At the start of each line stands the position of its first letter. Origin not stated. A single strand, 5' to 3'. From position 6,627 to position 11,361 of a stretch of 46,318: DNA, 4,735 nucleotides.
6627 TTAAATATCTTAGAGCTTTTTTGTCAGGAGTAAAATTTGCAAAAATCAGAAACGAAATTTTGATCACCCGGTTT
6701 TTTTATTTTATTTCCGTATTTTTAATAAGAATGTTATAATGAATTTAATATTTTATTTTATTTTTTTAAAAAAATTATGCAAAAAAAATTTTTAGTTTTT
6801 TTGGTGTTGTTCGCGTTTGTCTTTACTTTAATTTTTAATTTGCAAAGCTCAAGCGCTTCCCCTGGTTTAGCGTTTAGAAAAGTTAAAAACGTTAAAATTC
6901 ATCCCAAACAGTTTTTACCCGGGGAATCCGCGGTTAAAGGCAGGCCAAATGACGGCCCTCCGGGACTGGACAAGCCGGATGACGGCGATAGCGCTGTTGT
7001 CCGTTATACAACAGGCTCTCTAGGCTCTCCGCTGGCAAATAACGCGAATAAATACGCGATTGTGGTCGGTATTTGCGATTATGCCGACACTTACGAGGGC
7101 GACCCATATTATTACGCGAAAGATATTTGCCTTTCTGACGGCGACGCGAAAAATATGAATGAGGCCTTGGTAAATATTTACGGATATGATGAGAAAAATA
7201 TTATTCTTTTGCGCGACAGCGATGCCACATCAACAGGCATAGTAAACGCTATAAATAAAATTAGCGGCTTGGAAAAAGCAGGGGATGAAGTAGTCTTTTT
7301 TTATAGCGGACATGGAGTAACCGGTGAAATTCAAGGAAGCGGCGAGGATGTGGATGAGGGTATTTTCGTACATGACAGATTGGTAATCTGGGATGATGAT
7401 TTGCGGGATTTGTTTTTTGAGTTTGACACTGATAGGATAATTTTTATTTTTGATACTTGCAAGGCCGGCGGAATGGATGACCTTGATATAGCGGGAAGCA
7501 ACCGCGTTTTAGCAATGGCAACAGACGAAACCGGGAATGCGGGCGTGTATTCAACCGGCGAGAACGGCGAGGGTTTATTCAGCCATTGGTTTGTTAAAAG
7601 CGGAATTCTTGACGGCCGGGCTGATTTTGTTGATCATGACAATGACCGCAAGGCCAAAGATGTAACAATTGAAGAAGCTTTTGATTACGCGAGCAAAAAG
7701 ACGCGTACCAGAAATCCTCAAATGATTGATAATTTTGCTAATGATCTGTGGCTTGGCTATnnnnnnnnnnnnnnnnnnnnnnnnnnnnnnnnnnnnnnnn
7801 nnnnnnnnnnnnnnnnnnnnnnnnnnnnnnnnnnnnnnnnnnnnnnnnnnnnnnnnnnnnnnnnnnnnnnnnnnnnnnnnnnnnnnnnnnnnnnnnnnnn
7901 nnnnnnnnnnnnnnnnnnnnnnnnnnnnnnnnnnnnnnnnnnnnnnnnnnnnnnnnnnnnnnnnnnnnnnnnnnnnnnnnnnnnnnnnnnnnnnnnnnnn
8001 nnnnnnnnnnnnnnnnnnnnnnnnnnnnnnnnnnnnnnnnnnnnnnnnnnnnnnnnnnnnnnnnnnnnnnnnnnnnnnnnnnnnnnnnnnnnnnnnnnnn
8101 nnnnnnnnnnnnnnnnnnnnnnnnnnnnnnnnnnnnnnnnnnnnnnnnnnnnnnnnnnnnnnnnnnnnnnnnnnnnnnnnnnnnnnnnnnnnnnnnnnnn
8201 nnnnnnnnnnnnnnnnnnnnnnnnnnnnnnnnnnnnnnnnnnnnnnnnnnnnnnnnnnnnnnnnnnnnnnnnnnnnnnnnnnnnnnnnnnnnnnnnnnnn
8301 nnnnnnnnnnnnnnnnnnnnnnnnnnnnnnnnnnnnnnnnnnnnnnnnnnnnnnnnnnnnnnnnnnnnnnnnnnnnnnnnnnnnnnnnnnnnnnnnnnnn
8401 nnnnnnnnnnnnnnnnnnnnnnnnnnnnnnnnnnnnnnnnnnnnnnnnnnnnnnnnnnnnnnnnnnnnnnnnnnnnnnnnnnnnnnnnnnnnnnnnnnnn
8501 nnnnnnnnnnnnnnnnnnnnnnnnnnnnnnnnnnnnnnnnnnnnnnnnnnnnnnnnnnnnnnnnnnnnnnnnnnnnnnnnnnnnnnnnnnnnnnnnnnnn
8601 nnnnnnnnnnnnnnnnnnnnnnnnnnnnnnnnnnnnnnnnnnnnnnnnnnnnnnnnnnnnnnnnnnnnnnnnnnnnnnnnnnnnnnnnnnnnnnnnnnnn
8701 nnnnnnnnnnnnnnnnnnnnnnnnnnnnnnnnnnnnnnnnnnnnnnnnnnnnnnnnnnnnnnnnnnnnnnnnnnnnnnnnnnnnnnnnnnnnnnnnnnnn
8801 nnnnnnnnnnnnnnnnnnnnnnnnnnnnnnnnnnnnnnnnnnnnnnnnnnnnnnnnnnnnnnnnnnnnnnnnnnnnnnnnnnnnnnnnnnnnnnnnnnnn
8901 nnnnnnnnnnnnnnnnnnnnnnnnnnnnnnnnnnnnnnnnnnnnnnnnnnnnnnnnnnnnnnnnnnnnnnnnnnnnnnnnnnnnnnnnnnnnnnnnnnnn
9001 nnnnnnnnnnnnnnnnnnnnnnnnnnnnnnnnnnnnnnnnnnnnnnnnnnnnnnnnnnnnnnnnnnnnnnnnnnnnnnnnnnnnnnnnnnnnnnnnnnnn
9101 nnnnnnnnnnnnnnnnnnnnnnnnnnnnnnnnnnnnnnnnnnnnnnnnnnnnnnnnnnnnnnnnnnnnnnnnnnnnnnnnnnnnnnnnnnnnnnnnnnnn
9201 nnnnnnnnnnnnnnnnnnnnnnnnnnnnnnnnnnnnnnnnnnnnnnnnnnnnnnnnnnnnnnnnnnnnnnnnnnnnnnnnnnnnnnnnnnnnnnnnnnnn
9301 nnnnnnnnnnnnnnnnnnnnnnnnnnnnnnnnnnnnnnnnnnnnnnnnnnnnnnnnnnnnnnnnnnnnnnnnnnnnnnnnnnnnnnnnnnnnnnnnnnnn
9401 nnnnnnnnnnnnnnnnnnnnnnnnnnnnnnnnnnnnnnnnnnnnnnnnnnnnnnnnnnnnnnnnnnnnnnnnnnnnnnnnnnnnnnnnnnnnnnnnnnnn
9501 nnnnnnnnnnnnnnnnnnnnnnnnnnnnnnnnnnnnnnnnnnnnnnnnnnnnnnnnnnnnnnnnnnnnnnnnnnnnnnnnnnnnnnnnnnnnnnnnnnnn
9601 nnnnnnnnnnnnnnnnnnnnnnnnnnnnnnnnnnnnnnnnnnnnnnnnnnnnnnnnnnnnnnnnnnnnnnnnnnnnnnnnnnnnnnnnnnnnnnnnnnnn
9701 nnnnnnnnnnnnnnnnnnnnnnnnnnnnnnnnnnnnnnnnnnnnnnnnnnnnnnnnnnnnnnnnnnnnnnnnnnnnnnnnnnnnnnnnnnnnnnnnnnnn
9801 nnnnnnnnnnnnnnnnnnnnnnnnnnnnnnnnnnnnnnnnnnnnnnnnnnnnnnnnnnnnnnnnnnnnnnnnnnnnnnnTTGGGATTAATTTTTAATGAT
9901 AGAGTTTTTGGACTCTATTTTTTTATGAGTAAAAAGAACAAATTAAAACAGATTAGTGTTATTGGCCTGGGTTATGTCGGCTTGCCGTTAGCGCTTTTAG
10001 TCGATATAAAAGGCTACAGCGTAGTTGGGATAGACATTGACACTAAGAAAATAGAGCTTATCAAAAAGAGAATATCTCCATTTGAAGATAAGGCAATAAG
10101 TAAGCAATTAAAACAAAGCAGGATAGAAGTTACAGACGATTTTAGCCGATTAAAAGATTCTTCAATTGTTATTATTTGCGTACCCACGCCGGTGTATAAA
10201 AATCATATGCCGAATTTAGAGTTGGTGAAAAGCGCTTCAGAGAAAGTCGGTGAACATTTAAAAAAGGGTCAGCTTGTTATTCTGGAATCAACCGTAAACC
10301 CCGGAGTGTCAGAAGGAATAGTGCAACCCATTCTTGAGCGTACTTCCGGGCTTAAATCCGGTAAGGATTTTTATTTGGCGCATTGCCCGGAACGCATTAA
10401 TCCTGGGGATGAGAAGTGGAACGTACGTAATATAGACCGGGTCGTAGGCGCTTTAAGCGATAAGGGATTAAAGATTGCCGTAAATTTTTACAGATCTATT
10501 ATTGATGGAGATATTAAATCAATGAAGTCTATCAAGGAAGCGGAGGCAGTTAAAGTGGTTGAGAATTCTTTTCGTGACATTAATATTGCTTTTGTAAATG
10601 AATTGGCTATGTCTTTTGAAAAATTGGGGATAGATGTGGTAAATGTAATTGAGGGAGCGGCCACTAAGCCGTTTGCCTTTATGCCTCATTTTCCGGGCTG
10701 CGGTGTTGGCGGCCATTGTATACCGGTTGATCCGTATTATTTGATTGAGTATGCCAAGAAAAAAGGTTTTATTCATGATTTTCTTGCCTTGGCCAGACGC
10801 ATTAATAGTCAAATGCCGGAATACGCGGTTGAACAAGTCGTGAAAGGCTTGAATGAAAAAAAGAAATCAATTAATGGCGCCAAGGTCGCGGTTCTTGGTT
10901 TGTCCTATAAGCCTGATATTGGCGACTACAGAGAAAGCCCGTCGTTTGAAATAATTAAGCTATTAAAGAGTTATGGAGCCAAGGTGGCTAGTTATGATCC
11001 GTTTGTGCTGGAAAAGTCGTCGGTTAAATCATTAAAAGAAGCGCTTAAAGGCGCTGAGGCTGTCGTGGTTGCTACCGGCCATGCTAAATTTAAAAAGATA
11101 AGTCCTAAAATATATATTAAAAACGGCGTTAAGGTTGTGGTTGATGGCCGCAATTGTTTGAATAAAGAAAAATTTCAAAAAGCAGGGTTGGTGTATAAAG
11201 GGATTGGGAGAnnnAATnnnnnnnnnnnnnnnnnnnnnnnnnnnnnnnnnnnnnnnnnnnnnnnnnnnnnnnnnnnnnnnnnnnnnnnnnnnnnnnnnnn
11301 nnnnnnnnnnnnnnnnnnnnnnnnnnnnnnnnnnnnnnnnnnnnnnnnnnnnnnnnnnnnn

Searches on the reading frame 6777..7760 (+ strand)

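Call 75: search_protein_families(library=pfam, proteins=[window:6777-7760:+], max_evalue=0.001)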
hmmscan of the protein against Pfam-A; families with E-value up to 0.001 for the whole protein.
window:6777-7760:+ (328 aa): 1 family
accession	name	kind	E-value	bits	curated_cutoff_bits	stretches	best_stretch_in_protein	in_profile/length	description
PF00656.27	Peptidase_C14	-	2.6e-10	40.8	21.4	1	92-242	2-145/233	Caspase domain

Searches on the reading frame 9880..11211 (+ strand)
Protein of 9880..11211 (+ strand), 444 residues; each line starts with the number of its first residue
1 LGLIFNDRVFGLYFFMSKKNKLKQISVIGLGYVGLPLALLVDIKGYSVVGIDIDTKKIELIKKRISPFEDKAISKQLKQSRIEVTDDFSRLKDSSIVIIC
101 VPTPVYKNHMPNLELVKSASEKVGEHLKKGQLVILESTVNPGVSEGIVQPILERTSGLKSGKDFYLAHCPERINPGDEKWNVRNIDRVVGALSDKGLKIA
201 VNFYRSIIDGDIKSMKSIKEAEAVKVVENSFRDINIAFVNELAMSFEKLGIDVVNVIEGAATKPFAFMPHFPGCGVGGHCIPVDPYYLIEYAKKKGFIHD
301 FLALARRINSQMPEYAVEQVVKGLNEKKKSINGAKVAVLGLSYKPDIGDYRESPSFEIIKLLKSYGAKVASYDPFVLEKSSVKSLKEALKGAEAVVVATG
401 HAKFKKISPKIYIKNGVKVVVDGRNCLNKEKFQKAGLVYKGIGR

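Call 75: search_protein_families(library=pfam, proteins=[window:9880-11211:+], max_evalue=0.001)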
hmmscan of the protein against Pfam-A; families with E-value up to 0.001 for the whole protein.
window:9880-11211:+ (444 aa): 9 families
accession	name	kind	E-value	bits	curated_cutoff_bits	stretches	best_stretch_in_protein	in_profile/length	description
PF03721.20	UDPG_MGDP_dh_N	-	1.1e-43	149.5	27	1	24-195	2-178/187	UDP-glucose/GDP-mannose dehydrogenase family, NAD binding domain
PF00984.24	UDPG_MGDP_dh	-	6.4e-29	100.3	25.4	1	219-310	1-93/94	UDP-glucose/GDP-mannose dehydrogenase family, central domain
PF03720.21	UDPG_MGDP_dh_C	-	1.5e-26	93.2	30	1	337-428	1-102/103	UDP-glucose/GDP-mannose dehydrogenase family, UDP binding domain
PF03446.21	NAD_binding_2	-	1.5e-06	28.8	21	1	24-148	1-104/161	NAD binding domain of 6-phosphogluconate dehydrogenase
PF01210.29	NAD_Gly3P_dh_N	-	5.6e-06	26.9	23.1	0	24-117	1-93/158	NAD-dependent glycerol-3-phosphate dehydrogenase N-terminus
PF02737.24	3HCDH_N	-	7.6e-05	23.1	22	1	24-101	1-86/180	3-hydroxyacyl-CoA dehydrogenase, NAD binding domain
PF02826.25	2-Hacid_dh_C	-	0.00027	20.8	25.1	0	301-399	4-99/178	D-isomer specific 2-hydroxyacid dehydrogenase, NAD binding domain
PF03807.23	F420_oxidored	-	0.00043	21.3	21.6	0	25-116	2-80/94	NADP oxidoreductase coenzyme F420-dependent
PF02882.25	THF_DHG_CYH_C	-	0.00069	19.4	27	0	358-428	52-113/160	Tetrahydrofolate dehydrogenase/cyclohydrolase, NAD(P)-binding domain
